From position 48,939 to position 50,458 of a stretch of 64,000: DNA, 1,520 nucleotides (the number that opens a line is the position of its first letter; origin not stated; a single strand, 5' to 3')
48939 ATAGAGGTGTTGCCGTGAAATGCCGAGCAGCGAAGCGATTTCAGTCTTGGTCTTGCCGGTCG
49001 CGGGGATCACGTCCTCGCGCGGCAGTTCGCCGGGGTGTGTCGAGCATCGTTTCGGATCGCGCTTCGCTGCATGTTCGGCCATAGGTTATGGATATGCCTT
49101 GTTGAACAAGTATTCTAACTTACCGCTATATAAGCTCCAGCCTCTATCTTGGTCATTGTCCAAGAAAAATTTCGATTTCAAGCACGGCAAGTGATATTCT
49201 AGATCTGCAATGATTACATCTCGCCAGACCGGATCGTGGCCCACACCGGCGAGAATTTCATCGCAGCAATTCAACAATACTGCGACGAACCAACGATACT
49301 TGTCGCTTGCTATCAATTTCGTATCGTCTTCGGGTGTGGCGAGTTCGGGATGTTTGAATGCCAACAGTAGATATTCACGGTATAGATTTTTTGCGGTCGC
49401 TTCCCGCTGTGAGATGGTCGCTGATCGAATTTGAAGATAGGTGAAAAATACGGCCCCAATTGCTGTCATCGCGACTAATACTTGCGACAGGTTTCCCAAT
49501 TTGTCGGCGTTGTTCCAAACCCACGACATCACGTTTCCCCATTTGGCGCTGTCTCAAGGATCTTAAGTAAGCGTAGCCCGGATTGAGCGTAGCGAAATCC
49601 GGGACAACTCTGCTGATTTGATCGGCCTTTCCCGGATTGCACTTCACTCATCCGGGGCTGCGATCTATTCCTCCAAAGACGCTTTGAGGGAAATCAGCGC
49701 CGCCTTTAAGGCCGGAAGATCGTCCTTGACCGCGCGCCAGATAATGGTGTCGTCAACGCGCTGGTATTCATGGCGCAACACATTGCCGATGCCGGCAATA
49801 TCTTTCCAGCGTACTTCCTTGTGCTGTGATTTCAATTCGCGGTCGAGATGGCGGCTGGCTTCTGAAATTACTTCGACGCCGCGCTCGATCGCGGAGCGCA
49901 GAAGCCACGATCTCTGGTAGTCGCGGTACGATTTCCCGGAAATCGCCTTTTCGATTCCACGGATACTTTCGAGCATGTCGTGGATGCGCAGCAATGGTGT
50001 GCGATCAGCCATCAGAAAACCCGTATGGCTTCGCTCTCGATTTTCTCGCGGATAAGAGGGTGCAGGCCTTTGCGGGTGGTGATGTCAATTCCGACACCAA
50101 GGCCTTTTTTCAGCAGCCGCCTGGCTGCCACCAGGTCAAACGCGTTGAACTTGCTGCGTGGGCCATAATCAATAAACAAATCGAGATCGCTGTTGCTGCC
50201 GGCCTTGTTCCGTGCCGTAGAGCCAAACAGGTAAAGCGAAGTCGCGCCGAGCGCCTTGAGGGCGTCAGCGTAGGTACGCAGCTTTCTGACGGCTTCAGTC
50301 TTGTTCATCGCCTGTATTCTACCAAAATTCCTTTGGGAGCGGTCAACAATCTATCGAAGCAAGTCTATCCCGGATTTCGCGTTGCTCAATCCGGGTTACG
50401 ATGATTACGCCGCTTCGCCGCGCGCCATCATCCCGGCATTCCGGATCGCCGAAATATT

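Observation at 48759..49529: HigA-type antitoxin coupled to a 148-aa membrane-anchored protein in place of HigB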

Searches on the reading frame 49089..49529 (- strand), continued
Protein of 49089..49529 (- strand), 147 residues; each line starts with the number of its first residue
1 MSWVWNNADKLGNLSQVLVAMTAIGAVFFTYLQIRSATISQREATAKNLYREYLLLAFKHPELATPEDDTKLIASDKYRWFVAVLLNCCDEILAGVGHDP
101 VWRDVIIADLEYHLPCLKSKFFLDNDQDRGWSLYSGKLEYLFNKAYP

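Call 78: find_homologous_proteins(query=A3, max_evalue=1e-8)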
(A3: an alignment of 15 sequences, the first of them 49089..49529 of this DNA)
Query A3 (15 sequences) (147 aa, profile of the alignment): 31 proteins with E <= 1e-8 among 8000 candidates.
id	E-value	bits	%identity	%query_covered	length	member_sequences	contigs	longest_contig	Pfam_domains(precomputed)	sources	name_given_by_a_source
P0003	1.8e-63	231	58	100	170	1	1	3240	-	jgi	-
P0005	5.4e-63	230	55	97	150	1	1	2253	-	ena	-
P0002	4.1e-62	227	65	100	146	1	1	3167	-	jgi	jgi:hypothetical protein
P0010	2.2e-61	225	42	97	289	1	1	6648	-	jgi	jgi:hypothetical protein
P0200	4.4e-61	224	59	97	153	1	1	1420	-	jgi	jgi:hypothetical protein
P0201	2.7e-60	221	45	99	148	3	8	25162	-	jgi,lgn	jgi:hypothetical protein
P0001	2.4e-59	218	100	100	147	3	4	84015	-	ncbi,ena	-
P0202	3.3e-59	217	57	99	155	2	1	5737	-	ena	-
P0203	1.7e-58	215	43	94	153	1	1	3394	-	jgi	-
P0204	3.8e-58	214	43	95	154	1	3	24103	-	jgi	jgi:hypothetical protein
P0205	1.2e-57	212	55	97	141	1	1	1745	-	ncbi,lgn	-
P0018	1.6e-57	212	40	92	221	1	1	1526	-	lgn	-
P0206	3.0e-57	211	58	96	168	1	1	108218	-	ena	-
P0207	9.9e-57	209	45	96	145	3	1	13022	-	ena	-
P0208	3.4e-56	208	39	96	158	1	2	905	-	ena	-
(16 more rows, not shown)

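Call 79: find_encoding_contigs(protein=P0206, flank=4000, max_places=3)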
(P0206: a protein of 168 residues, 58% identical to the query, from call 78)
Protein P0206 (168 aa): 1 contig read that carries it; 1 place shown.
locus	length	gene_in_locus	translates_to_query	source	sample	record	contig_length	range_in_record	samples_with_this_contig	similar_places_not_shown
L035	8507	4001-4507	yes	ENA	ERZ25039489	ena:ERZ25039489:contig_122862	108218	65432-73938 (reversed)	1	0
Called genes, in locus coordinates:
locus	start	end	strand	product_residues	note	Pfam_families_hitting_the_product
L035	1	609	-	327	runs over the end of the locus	PF04392:ABC_sub_bind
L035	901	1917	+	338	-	PF23023:Anti-Pycsar_Apyc1 (weak), PF00753:Lactamase_B (weak), PF12706:Lactamase_B_2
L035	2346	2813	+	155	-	-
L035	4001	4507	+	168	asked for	-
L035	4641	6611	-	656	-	PF01590:GAF, PF13185:GAF_2, PF13492:GAF_3 (weak), PF11849:DUF3369 (faint), PF01590:GAF, PF13185:GAF_2, PF00211:Guanylate_cyc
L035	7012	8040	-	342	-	PF01548:DEDD_Tnp_IS110, PF02371:Transposase_20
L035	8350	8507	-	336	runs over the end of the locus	PF02322:Cyt_bd_oxida_II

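Call 80: find_encoding_contigs(protein=P0202, flank=4000, max_places=3)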
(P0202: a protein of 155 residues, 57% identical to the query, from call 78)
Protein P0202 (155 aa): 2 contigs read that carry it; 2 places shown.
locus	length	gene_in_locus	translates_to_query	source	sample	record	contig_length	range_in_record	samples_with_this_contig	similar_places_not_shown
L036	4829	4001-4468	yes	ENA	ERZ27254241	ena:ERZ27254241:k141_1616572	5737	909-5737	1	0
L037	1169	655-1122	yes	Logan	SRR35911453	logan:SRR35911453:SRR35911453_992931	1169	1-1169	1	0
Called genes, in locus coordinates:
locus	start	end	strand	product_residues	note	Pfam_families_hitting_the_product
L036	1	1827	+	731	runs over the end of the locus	PF20256:MoCoBD_2, PF02738:MoCoBD_1, PF20256:MoCoBD_2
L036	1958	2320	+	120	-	PF18765:Polbeta, PF01909:NTP_transf_2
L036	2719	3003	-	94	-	PF05016:ParE_toxin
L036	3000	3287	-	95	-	PF27535:RelB3_C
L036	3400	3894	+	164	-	-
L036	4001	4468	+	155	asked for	-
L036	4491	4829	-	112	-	?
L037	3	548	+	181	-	?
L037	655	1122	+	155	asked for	-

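Call 81: find_encoding_contigs(protein=P0201, flank=4000, max_places=8)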
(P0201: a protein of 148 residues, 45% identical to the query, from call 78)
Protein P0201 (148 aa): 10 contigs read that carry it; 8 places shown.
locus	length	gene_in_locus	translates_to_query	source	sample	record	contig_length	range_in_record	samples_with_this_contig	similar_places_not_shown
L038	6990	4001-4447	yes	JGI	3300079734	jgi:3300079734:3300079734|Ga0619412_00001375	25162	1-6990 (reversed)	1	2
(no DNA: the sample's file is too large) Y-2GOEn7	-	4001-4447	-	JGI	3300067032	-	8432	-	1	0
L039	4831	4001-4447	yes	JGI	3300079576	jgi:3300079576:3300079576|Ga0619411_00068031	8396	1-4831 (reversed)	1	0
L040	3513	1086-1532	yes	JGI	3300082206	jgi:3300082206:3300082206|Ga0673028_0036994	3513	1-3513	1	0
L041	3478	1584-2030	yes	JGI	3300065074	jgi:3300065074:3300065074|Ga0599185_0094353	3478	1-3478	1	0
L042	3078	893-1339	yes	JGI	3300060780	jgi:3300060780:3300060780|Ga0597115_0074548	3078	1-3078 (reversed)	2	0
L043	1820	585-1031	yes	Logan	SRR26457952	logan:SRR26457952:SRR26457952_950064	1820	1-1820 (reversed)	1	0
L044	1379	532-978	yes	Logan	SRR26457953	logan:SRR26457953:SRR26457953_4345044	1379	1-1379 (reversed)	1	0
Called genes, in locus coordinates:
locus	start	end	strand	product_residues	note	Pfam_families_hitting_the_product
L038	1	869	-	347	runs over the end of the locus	-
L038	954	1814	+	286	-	PF02668:TauD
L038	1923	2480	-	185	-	PF06052:3-HAO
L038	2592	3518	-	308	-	PF04909:Amidohydro_2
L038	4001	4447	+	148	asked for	-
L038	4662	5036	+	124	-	-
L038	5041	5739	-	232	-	PF00753:Lactamase_B, PF13483:Lactamase_B_3, PF12706:Lactamase_B_2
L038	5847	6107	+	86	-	-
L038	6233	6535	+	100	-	-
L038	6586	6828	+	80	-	-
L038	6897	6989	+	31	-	?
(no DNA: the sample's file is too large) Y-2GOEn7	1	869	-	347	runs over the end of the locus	-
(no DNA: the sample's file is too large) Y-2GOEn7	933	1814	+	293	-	PF02668:TauD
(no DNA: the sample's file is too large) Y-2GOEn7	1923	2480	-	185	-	PF06052:3-HAO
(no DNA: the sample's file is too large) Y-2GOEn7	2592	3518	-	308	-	PF04909:Amidohydro_2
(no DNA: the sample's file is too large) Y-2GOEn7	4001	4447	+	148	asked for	-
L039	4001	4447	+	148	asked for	-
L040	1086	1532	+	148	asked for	-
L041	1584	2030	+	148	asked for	-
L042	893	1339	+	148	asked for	-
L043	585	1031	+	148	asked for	-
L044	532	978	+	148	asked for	-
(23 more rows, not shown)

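Call 84: search_protein_families(library=pfam, proteins=[L038:4662-5036:+, L036:3400-3894:+, L035:2346-2813:+, L036:4491-4829:-, L038:5847-6107:+, L038:6233-6535:+], max_evalue=0.01)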
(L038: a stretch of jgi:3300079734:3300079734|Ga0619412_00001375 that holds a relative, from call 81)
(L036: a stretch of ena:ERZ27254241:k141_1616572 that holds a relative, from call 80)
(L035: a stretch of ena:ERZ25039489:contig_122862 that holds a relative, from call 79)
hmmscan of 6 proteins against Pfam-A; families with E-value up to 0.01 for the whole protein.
L038:4662-5036:+ (124 aa): 0 families

L036:3400-3894:+ (164 aa): 1 family
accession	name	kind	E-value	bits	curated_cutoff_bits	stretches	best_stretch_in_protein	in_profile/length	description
PF10083.14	DUF2321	-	2.2e-05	24.6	24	1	100-161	95-156/157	Uncharacterized protein conserved in bacteria (DUF2321)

L035:2346-2813:+ (155 aa): 1 family
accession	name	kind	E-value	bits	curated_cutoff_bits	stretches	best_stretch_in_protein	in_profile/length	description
PF08241.18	Methyltransf_11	-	0.0012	19.9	21.2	1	2-30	66-94/95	Methyltransferase domain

L036:4491-4829:- (112 aa): 1 family
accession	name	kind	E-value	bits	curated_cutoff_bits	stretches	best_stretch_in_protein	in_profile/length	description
PF20256.3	MoCoBD_2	-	6.7e-09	36.1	27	1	1-35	249-283/283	Molybdopterin cofactor-binding domain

L038:5847-6107:+ (86 aa): 0 families

L038:6233-6535:+ (100 aa): 0 families

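Call 101: find_related_loci(query=A1, collection=viral_contigs, flank=4000)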
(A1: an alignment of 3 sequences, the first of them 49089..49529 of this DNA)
Query A1 (147 aa) in viral_contigs; peptide patterns used: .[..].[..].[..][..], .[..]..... (x = any residue, [..] = any of these).
64 stretches matched a pattern, but none encodes a relative of the query by tblastn (E <= 1e-3).

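Call 102: search_dna_similar(query=window:49089-49529:-, collection=phages, mode=protein, max_evalue=0.01, max_rows=10)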
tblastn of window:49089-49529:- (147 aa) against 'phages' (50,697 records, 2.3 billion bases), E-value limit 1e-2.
No match.

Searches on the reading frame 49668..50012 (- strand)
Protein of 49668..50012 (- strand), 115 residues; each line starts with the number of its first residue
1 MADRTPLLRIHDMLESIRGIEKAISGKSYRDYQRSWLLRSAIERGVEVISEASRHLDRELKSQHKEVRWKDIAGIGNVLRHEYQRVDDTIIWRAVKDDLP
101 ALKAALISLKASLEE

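Call 3: search_protein_families(library=pfam, proteins=[window:49668-50012:-], max_evalue=1)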
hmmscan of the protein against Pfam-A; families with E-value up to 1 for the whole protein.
window:49668-50012:- (115 aa): 2 families
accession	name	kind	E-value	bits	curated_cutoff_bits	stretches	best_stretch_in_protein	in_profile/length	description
PF01934.22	HepT-like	-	3.9e-23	81.9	23.5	1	13-106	1-117/120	Ribonuclease HepT-like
PF07303.18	Occludin_ELL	-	0.15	13.3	31.2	1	31-113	16-96/101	Occludin homology domain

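Call 4: search_protein_families(library=padloc, proteins=[window:49668-50012:-], max_evalue=1)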
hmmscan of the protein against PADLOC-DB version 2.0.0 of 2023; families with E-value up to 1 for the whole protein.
window:49668-50012:- (115 aa): 0 families

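Call 5: search_protein_families(library=ncbifam, proteins=[window:49668-50012:-], max_evalue=1)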
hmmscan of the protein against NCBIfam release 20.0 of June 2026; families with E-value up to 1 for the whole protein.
window:49668-50012:- (115 aa): 1 family
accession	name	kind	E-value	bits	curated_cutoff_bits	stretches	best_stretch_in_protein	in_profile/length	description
NF047751.1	HepT_toxin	equivalog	1e-08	35.1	60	1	65-103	80-118/120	type VII toxin-antitoxin system HepT family RNase toxin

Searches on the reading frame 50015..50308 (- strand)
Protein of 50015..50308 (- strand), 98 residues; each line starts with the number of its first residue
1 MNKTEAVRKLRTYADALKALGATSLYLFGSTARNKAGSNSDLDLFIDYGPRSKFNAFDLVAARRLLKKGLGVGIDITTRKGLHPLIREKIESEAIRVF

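Call 3: search_protein_families(library=pfam, proteins=[window:50015-50308:-], max_evalue=1)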
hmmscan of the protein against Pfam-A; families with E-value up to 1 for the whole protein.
window:50015-50308:- (98 aa): 3 families
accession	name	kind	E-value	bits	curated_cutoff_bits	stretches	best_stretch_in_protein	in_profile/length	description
PF01909.29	NTP_transf_2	-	7e-13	49.2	21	1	11-96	2-92/93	Nucleotidyltransferase domain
PF18765.7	Polbeta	-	6.4e-07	29.9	26.9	1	24-95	15-85/93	Polymerase beta, Nucleotidyltransferase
PF22600.2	MTPAP-like_central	-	0.001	19.6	27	1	3-51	22-68/139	Poly(A) RNA polymerase, mitochondrial-like, central palm domain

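Call 4: search_protein_families(library=padloc, proteins=[window:50015-50308:-], max_evalue=1)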
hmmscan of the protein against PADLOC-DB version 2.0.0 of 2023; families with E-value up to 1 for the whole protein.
window:50015-50308:- (98 aa): 10 families
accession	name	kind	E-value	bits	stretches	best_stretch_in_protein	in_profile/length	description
PDLC04904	PDC-S09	-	1e-20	71.9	1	4-97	6-98/104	-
PDLC04902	PDC-S09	-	1.1e-18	65.3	1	10-95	9-93/97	-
PDLC04906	PDC-S09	-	2.1e-15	54.9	1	1-95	1-96/98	-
PDLC04905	PDC-S09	-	4.9e-09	34.4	1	8-96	7-97/101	-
PDLC04903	PDC-S09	-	2.4e-05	22.6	1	13-46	17-50/108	-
PDLC04907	PDC-S09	-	0.00011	20.2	1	17-46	22-51/114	-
PDLC04369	PDC-M05A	-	0.0026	15.4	1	10-46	92-127/201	-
PDLC04368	PDC-M05A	-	0.0041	15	1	26-46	111-131/201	-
PDLC04778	PDC-M70A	-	0.0085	13.4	1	5-45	31-72/355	-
PDLC00771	Cyclase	-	0.033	11.5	1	22-61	43-80/271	oligonucleotide-cyclase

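Call 5: search_protein_families(library=ncbifam, proteins=[window:50015-50308:-], max_evalue=1)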
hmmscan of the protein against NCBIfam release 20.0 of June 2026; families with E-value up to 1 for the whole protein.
window:50015-50308:- (98 aa): 4 families
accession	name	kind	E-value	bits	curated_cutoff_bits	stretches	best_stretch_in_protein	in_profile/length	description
NF047752.1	MntA_antitoxin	equivalog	1.3e-07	31.4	60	1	23-96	8-79/106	type VII toxin-antitoxin system MntA family adenylyltransferase antitoxin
NF051895.1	anti_phage_HalB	equivalog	0.0016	18.1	190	1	25-45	2-22/211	anti-phage Hailong system nucleotidyltransferase HalB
NF033220.1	ANT_3pp_II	equivalog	0.19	11.1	400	1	6-46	6-46/258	ANT(3'')-II family aminoglycoside nucleotidyltransferase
NF012212.1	ANT_9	subfamily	0.19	11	340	1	22-46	21-45/249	aminoglycoside nucleotidyltransferase ANT(9)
